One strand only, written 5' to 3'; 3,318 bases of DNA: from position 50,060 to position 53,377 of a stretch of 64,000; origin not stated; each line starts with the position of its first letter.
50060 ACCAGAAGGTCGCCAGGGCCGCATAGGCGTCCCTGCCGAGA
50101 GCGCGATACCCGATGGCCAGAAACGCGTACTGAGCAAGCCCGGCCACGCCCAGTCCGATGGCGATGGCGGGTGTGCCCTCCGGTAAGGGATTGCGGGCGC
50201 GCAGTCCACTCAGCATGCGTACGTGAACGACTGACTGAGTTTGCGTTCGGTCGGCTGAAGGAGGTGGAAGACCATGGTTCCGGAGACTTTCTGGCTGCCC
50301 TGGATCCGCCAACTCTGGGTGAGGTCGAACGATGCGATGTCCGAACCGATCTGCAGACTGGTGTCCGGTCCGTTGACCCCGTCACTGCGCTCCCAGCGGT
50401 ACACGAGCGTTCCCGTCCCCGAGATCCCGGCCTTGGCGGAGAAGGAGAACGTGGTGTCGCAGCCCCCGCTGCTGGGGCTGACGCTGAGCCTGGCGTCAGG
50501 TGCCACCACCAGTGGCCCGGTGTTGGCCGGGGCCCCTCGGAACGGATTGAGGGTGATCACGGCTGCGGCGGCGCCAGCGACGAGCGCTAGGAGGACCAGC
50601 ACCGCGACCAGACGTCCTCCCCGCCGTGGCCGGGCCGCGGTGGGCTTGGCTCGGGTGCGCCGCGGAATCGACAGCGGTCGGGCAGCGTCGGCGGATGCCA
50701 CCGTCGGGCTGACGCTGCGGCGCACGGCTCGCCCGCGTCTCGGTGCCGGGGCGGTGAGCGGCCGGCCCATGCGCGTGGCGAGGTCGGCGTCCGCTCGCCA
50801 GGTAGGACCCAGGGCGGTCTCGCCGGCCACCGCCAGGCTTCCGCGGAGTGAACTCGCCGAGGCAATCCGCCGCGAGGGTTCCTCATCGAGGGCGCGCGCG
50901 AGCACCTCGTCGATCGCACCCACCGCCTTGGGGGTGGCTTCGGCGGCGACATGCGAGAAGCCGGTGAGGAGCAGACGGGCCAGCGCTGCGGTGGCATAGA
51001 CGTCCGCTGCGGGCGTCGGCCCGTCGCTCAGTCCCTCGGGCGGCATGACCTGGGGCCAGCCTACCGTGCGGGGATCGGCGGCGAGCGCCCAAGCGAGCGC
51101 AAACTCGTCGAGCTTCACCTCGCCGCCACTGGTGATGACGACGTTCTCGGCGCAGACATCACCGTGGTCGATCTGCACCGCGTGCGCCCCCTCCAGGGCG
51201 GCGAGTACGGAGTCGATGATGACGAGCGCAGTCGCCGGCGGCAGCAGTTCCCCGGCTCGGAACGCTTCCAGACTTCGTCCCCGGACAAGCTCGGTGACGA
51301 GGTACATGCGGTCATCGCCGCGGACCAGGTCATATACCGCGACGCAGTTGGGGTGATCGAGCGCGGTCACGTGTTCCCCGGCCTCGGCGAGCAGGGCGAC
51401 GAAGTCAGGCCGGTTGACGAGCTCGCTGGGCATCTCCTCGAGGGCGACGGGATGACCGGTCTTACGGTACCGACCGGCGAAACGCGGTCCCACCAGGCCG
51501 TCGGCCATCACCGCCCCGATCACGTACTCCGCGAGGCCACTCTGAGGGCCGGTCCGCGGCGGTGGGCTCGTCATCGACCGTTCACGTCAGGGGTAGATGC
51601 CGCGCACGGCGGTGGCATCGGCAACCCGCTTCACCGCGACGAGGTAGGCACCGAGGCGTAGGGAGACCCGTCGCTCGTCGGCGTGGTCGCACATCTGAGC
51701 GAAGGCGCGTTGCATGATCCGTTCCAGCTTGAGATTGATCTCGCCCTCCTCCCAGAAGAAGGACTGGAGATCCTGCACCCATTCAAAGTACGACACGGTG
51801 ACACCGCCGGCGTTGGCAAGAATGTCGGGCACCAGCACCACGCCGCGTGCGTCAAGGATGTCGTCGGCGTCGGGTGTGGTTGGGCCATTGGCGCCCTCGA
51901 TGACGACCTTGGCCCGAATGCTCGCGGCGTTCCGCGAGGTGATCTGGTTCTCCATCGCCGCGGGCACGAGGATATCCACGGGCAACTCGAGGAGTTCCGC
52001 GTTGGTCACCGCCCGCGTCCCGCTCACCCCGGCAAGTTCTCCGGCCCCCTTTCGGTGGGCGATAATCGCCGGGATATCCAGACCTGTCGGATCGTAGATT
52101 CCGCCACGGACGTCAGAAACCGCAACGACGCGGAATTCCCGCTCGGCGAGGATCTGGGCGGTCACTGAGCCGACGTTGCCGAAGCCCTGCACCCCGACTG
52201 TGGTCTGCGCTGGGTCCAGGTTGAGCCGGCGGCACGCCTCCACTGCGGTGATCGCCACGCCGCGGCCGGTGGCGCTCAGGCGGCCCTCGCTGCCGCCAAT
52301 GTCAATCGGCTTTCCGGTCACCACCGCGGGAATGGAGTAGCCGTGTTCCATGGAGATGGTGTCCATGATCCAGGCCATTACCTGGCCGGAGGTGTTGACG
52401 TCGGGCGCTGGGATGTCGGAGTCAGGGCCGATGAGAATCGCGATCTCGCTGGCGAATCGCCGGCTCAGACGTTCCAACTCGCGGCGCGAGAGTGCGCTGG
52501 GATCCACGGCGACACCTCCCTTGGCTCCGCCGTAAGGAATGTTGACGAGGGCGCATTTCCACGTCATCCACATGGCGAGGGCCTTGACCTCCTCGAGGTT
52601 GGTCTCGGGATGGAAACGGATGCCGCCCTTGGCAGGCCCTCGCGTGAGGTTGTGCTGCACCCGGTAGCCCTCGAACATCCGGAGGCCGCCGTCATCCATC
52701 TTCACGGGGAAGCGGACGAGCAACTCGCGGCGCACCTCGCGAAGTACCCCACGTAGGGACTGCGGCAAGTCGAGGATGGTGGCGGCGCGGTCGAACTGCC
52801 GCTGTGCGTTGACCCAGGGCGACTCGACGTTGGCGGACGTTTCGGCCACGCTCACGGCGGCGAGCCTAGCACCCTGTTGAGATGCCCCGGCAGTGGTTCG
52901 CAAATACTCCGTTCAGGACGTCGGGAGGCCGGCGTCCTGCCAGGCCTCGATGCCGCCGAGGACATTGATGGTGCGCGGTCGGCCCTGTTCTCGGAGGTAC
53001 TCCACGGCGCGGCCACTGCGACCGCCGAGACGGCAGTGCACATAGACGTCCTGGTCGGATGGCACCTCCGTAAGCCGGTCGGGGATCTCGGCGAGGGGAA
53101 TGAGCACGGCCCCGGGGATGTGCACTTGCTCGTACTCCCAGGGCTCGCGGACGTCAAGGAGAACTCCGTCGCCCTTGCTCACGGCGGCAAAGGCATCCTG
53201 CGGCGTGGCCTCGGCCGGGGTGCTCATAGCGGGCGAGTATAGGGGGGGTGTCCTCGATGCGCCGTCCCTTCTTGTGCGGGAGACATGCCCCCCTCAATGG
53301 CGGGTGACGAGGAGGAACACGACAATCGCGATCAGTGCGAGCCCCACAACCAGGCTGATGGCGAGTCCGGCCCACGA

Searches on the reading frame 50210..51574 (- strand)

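Call 11: search_protein_families(library=pfam, proteins=[window:50210-51574:-], max_evalue=0.001)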
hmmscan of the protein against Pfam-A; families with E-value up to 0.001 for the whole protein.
window:50210-51574:- (454 aa): 2 families
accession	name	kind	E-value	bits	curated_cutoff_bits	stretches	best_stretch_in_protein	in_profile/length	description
PF00069.31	Pkinase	-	1.8e-16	60.7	31.7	1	26-213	10-201/263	Protein kinase domain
PF07714.23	PK_Tyr_Ser-Thr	-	2.4e-09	37.3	23.1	1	33-184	17-178/258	Protein tyrosine and serine/threonine kinase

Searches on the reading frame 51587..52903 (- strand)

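Call 11: search_protein_families(library=pfam, proteins=[window:51587-52903:-], max_evalue=0.001)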
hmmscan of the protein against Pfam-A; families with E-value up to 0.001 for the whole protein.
window:51587-52903:- (438 aa): 2 families
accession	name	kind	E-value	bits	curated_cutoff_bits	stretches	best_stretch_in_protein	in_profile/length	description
PF00208.27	ELFV_dehydrog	-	4.8e-80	269.2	23.4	1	203-435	1-241/241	Glutamate/Leucine/Phenylalanine/Valine dehydrogenase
PF02812.23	ELFV_dehydrog_N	-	3.6e-57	192.1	25.3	1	59-184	3-128/129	Glu/Leu/Phe/Val dehydrogenase, dimerisation domain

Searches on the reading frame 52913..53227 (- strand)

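Call 11: search_protein_families(library=pfam, proteins=[window:52913-53227:-], max_evalue=0.001)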
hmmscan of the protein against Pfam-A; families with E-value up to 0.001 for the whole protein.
window:52913-53227:- (104 aa): 1 family
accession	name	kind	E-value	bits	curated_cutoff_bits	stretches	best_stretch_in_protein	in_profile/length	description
PF00581.25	Rhodanese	-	3.5e-19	69.6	22.2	1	10-98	3-101/102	Rhodanese-like domain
